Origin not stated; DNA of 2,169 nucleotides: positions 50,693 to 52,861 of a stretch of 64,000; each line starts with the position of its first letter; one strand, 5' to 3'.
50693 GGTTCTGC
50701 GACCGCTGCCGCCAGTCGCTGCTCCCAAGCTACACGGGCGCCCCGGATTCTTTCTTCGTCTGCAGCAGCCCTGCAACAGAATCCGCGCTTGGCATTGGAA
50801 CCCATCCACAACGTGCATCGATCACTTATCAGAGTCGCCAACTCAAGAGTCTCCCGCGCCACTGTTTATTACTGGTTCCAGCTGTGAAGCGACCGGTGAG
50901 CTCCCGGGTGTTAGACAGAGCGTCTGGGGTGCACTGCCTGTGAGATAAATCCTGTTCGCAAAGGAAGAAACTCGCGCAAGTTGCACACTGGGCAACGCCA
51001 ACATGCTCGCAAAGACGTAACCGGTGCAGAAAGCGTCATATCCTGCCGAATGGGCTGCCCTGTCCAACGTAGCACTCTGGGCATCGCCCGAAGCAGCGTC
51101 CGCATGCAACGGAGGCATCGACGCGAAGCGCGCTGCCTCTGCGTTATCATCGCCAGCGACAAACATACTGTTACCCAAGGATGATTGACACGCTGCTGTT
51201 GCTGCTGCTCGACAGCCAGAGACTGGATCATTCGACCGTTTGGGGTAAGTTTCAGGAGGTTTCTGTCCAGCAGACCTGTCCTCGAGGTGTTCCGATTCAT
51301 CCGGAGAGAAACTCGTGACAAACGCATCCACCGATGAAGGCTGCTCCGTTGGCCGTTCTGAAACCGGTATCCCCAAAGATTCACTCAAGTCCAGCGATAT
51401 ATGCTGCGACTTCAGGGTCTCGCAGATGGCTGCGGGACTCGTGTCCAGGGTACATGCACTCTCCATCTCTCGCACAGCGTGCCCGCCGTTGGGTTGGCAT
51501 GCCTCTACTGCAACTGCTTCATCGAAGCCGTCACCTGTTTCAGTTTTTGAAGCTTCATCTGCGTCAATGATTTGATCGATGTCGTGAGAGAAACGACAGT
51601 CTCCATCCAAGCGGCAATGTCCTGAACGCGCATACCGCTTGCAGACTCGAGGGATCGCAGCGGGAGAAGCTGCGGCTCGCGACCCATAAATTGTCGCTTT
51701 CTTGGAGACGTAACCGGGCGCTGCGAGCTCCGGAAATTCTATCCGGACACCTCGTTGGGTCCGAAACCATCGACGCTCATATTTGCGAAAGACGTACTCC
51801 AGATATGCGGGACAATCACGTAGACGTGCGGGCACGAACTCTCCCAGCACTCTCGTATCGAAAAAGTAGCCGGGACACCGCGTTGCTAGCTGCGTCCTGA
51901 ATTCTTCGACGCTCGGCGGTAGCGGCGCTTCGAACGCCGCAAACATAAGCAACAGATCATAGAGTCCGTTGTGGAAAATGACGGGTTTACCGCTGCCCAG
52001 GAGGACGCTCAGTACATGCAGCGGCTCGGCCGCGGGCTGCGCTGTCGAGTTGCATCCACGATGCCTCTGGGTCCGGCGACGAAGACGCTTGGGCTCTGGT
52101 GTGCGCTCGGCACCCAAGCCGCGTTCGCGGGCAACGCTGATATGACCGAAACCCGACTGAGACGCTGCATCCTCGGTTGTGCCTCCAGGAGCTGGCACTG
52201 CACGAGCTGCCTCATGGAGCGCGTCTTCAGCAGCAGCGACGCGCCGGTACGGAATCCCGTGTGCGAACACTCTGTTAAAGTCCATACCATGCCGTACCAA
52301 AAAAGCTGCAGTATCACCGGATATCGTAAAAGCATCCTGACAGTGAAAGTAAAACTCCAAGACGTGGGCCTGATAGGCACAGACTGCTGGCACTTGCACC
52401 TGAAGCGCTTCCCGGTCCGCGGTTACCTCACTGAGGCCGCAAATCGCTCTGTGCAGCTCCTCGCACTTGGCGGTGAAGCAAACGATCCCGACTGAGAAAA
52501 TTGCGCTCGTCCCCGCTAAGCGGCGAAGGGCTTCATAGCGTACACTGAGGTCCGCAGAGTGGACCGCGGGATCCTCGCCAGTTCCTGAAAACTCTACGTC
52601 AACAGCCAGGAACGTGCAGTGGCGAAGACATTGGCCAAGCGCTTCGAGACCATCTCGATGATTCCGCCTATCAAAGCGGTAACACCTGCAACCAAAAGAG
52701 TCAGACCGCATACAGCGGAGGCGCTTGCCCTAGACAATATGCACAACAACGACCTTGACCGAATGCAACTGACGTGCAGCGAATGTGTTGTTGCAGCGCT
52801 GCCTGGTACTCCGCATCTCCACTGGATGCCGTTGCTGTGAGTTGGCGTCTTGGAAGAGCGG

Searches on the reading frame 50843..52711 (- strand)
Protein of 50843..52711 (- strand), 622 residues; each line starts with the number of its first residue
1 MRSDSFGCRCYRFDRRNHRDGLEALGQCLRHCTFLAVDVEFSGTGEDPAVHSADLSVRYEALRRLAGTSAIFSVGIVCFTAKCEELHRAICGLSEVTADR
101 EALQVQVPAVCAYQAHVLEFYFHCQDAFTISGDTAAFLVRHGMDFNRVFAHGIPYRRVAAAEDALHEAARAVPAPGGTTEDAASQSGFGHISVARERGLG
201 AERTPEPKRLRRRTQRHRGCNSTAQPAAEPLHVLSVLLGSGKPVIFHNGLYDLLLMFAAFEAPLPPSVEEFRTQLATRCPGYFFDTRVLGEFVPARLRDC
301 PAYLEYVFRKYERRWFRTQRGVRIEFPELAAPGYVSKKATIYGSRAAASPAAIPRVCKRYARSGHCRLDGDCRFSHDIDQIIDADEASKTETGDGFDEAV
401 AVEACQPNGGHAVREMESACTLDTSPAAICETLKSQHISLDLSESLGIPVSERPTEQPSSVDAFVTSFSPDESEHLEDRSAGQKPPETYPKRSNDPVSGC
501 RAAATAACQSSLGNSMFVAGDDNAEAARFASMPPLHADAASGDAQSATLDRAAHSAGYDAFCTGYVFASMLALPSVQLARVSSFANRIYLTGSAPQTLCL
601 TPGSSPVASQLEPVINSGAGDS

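Call 6: search_protein_families(library=pfam, proteins=[window:50843-52711:-], max_evalue=0.01)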
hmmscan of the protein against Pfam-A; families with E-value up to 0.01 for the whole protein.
window:50843-52711:- (622 aa): 3 families
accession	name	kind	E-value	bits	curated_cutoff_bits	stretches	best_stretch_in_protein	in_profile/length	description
PF04857.26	CAF1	-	1e-49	170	24.2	1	15-567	3-320/320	CAF1 family ribonuclease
PF00642.30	zf-CCCH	-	0.00015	22.1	20.5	1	355-377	4-26/27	Zinc finger C-x8-C-x5-C-x3-H type (and similar)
PF25585.1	zf-CCCH_DUS3L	-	0.0091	16.4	30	0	354-379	2-27/32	DUS3L CCCH zinc finger domain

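Call 76: search_solved_structures(query=window:50843-52711:-, max_evalue=0.00001)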
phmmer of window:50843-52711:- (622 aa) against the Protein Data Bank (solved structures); distinct sequences matched with E-value up to 0.00001: 2.
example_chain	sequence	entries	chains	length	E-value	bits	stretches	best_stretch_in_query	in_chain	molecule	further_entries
2a1r_A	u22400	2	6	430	3.3e-15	59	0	195-294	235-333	Poly(A)-specific ribonuclease PARN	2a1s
3d45_A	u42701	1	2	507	4.9e-13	51.8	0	195-294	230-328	Poly(A)-specific ribonuclease PARN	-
